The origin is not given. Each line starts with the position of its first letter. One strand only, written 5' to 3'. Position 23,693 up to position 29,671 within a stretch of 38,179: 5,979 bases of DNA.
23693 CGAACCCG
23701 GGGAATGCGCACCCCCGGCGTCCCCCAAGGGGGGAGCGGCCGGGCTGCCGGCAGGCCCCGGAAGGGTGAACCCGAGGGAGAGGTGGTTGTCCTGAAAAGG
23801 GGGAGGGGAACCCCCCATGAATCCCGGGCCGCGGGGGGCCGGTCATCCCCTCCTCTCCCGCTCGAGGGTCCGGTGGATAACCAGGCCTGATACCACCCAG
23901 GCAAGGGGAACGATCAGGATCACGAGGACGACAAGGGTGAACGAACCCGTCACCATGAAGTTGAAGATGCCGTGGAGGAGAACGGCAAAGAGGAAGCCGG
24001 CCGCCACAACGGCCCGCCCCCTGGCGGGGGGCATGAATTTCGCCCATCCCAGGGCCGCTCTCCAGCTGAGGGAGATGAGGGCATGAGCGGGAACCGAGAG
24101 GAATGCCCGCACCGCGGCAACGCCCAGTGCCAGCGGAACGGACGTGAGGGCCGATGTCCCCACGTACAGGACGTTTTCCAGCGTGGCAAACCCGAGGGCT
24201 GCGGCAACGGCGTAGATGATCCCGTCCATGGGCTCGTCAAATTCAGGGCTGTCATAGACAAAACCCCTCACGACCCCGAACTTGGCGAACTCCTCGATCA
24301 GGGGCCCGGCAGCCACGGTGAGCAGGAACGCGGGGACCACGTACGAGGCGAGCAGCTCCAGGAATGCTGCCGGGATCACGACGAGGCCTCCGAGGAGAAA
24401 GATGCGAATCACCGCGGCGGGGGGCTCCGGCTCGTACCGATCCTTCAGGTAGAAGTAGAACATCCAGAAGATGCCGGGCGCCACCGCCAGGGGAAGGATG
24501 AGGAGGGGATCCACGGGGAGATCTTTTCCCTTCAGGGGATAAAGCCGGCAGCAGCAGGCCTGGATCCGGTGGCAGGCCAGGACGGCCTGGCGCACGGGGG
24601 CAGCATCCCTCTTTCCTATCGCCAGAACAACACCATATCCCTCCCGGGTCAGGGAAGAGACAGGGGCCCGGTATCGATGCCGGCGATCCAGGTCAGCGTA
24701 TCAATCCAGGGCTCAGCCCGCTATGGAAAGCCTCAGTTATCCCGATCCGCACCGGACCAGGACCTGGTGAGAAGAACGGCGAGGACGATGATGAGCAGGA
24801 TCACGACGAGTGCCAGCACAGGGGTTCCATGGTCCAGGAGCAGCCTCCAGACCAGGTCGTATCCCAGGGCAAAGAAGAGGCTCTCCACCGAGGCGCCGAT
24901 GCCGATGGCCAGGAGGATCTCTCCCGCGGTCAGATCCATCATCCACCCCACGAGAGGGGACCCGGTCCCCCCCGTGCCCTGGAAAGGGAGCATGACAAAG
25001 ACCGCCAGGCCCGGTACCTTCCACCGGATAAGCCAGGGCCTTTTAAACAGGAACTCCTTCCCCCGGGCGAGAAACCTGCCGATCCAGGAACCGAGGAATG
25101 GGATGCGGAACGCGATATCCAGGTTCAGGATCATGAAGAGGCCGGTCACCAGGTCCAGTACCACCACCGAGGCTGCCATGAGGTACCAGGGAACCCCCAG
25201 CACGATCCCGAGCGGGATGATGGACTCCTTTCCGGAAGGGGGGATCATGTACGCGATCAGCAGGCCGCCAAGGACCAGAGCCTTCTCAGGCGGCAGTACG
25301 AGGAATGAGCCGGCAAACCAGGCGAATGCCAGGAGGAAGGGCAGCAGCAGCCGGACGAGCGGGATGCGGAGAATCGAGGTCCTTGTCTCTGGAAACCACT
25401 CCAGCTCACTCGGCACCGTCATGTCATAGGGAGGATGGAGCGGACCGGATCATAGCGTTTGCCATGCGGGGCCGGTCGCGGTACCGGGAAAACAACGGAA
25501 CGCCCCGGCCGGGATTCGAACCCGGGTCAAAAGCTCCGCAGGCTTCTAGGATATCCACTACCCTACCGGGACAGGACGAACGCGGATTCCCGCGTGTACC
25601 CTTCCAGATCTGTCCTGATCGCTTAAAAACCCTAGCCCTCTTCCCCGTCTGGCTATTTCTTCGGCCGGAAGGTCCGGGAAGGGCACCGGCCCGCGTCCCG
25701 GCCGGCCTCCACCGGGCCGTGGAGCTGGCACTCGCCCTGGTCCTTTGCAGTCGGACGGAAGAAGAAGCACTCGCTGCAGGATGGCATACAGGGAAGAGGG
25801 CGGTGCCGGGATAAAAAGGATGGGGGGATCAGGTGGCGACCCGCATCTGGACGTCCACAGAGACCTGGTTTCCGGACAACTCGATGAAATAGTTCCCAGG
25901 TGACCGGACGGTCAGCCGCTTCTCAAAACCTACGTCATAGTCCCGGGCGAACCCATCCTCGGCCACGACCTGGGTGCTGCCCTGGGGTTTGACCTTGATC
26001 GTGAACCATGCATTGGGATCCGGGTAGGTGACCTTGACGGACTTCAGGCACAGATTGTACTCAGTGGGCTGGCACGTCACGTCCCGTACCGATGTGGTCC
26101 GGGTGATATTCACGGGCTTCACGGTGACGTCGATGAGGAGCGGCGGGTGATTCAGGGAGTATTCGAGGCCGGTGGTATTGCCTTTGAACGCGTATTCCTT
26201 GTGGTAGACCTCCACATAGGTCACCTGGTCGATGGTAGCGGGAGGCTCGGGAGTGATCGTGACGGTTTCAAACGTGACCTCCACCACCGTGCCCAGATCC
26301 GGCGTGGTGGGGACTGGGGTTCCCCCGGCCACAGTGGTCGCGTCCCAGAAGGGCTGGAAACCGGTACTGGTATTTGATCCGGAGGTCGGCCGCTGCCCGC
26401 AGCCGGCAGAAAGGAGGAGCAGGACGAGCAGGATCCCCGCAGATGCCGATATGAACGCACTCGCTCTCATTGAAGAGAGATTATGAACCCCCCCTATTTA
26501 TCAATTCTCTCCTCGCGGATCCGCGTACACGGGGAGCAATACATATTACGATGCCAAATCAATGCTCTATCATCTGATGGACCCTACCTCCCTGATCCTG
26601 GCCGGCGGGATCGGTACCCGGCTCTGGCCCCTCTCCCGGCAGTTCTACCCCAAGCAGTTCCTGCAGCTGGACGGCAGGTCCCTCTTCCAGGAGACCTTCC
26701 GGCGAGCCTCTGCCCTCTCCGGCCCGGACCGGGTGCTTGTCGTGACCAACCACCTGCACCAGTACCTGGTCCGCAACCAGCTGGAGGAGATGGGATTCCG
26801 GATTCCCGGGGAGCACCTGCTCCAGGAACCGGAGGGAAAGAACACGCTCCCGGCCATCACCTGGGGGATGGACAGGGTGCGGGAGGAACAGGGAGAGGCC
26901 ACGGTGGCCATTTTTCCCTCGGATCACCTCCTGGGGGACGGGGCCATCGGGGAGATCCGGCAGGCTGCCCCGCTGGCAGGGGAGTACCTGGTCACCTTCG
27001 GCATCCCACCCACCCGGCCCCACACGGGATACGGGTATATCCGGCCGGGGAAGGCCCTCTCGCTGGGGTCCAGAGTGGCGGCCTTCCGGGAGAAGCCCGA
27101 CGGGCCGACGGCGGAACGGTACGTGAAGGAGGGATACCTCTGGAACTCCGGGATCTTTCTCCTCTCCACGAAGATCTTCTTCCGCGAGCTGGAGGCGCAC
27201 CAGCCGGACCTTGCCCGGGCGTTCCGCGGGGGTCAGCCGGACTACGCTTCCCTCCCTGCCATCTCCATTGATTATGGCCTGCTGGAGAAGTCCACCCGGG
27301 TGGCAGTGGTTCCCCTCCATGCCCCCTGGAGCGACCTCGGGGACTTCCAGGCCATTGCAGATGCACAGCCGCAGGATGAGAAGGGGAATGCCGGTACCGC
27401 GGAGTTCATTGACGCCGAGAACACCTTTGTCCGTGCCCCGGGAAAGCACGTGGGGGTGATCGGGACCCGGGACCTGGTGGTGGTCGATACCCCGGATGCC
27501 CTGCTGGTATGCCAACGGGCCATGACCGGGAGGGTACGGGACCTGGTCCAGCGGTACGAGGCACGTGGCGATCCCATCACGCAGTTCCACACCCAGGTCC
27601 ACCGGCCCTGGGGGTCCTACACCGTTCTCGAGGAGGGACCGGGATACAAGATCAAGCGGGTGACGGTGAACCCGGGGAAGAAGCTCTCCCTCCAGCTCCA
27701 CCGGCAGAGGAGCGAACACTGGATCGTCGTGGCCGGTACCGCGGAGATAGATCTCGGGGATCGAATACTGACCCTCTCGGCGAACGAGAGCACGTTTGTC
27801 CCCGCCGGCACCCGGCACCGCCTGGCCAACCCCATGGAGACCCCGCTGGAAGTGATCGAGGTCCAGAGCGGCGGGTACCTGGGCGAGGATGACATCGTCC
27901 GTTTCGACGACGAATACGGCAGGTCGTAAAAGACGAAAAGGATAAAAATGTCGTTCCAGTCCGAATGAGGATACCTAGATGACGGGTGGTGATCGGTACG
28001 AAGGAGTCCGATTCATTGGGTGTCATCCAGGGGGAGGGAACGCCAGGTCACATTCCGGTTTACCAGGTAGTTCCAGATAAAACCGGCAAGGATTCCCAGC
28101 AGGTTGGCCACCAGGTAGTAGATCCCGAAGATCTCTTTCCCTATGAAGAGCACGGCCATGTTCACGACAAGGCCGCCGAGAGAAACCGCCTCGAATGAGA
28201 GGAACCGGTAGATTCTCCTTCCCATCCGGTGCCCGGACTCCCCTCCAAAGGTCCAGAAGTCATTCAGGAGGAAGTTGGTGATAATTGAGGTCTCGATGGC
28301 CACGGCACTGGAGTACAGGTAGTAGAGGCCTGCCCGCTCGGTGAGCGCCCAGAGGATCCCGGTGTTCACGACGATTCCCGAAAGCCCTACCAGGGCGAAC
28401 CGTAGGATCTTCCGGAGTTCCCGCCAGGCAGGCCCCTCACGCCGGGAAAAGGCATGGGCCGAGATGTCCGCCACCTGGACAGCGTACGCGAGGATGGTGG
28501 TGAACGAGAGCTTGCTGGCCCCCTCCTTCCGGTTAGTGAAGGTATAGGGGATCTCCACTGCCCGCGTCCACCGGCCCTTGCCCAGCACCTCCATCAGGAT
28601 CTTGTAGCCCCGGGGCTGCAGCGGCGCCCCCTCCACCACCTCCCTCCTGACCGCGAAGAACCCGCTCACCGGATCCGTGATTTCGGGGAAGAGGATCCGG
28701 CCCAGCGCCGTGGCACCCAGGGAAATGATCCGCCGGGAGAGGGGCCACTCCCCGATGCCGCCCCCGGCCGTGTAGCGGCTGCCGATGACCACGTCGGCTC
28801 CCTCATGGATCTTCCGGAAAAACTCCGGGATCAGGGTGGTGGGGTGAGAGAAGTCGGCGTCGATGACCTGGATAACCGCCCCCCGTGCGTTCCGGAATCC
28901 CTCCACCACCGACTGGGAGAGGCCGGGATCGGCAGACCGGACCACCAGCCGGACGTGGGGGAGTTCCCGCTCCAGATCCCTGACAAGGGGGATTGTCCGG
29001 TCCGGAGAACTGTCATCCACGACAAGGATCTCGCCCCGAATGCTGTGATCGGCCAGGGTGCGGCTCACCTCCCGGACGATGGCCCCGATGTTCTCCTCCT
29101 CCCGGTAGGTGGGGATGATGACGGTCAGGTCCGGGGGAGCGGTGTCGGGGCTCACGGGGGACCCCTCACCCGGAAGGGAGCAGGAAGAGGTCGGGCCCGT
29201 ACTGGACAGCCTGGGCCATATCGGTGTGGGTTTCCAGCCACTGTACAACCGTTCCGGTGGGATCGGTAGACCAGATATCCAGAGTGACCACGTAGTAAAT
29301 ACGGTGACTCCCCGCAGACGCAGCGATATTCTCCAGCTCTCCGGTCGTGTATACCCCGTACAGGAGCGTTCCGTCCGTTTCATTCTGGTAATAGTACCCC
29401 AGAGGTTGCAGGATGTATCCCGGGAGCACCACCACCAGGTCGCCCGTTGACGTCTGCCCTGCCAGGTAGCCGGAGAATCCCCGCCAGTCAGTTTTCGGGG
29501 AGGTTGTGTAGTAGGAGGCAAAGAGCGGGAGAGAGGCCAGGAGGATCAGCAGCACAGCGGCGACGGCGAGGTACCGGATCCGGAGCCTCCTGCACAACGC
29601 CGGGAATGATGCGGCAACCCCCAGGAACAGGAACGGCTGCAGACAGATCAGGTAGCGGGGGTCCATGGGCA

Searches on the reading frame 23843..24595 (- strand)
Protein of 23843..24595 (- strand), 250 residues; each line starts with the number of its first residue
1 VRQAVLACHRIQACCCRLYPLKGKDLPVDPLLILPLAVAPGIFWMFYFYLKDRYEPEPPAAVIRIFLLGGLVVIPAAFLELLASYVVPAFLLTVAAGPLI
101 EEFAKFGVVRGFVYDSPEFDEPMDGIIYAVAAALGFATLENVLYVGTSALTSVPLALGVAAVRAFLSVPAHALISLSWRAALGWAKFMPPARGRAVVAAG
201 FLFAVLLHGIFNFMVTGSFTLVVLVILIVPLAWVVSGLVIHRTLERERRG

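Call 30: search_protein_families(library=pfam, proteins=[window:23843-24595:-], max_evalue=0.0001)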
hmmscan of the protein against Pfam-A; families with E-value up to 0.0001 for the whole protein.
window:23843-24595:- (250 aa): 1 family
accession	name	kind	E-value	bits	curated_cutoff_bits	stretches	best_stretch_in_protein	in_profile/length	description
PF13367.11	PrsW-protease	-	3.3e-35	121.9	23.5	1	57-233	1-194/196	PrsW family intramembrane metalloprotease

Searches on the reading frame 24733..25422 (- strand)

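Call 30: search_protein_families(library=pfam, proteins=[window:24733-25422:-], max_evalue=0.0001)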
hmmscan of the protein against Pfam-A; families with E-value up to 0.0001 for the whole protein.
window:24733-25422:- (229 aa): 1 family
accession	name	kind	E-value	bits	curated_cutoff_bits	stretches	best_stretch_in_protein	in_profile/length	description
PF06695.16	Sm_multidrug_ex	-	9.1e-11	42.8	30.7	1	69-179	6-117/121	Putative small multi-drug export protein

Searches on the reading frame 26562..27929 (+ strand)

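Call 61: search_protein_families(library=pfam, proteins=[window:26562-27929:+], max_evalue=0.1)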
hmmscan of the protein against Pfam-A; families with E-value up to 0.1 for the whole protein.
window:26562-27929:+ (455 aa): 7 families
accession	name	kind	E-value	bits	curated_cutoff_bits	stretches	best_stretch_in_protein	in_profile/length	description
PF01050.24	MannoseP_isomer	-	1.3e-47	161.1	23.6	1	339-450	5-116/116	Mannose-6-phosphate isomerase C-terminal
PF00483.29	NTP_transferase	-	8.9e-46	156.9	21.2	1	10-274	2-244/245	Nucleotidyl transferase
PF07883.17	Cupin_2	-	2.9e-12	46.6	27.2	1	366-434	2-69/70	Cupin domain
PF22640.1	ManC_GMP_beta-helix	-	5.6e-12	45.8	27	1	283-331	6-54/55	MannoseP isomerase/GMP-like beta-helix domain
PF12804.13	NTP_transf_3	-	1.1e-09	39.1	27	1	11-135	2-110/160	MobA-like NTP transferase domain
PF12852.13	Cupin_6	-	0.014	15.6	26.7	0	388-435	39-88/183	Cupin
PF01128.25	IspD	-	0.072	13.3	27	0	11-64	4-53/221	2-C-methyl-D-erythritol 4-phosphate cytidylyltransferase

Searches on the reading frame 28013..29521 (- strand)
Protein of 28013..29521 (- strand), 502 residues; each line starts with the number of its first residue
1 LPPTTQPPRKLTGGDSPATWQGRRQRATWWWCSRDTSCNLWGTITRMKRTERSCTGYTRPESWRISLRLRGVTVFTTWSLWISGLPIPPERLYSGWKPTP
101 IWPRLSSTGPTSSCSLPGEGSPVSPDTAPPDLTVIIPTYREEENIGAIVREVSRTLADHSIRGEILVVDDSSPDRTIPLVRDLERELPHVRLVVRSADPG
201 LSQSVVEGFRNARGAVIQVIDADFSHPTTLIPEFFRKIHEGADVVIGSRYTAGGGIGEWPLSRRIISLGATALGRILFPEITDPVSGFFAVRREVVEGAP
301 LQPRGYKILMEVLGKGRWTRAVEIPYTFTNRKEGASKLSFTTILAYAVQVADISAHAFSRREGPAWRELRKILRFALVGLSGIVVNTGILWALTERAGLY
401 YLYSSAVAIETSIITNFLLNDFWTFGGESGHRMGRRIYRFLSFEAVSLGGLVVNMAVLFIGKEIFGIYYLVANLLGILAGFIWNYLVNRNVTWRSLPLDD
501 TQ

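Call 69: search_protein_families(library=pfam, proteins=[window:28013-29521:-], max_evalue=0.001)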
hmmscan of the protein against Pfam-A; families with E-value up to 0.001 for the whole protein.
window:28013-29521:- (502 aa): 3 families
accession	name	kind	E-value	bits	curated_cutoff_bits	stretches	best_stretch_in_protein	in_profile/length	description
PF00535.33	Glycos_transf_2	-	2e-28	99.8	23.3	1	133-297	1-165/168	Glycosyl transferase family 2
PF04138.20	GtrA_DPMS_TM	-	4.6e-27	95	26.1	1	374-493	1-117/117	GtrA/DPMS, transmembrane domain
PF13641.12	Glyco_tranf_2_3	-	6.6e-10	39.8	27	1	130-223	1-96/230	Glycosyltransferase like family 2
